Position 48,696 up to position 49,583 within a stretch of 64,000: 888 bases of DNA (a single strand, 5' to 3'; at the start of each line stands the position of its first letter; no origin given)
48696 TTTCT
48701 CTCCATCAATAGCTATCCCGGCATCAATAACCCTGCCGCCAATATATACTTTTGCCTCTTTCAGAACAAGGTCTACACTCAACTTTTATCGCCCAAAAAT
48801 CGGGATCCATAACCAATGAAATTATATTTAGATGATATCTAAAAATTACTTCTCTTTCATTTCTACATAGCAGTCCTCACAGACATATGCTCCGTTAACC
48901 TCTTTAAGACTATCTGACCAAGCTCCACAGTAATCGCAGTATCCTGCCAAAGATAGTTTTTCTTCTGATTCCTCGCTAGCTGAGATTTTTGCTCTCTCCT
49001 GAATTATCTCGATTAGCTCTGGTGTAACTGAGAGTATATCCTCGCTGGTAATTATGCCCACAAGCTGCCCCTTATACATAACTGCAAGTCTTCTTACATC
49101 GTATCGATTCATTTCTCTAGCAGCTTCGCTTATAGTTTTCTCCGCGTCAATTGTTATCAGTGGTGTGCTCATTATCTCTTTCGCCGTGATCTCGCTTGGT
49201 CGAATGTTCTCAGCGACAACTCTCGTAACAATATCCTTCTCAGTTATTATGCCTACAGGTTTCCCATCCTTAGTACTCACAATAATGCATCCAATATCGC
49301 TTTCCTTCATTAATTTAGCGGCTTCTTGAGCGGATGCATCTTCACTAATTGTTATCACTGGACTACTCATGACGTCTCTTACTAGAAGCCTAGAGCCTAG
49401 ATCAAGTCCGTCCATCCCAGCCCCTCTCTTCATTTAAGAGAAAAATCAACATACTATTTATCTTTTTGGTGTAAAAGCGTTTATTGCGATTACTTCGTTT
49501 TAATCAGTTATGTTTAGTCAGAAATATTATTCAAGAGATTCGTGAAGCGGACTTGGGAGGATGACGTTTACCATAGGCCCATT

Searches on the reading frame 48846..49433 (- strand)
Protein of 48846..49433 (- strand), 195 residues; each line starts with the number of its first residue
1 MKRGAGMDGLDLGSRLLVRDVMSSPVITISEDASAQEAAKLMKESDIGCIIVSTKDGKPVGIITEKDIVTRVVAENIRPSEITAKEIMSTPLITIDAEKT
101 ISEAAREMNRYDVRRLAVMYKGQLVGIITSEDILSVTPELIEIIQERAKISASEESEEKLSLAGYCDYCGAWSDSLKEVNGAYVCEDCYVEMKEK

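Call 33: find_encoding_contigs(protein=window:48846-49433:-, flank=10000, max_places=10)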
Protein window:48846-49433:- (195 aa): 2 contigs read that carry it; 2 places shown.
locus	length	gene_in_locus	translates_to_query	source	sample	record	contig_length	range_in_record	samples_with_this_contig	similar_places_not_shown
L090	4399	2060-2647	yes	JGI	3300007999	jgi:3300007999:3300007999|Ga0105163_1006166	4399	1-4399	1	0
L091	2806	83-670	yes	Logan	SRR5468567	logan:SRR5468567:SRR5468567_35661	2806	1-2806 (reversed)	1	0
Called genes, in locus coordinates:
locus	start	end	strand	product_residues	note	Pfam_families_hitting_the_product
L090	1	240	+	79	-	?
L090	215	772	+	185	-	PF01994:Trm56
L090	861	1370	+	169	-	PF02002:TFIIE_alpha, PF08221:HTH_9 (weak)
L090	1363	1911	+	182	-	PF01966:HD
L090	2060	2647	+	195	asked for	PF00571:CBS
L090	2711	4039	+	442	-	PF01979:Amidohydro_1, PF12890:DHOase, PF07969:Amidohydro_3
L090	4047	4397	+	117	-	?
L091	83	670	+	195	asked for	PF00571:CBS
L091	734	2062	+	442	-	PF01979:Amidohydro_1, PF12890:DHOase, PF07969:Amidohydro_3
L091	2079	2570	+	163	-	PF01927:Mut7-C, PF18480:DUF5615 (weak)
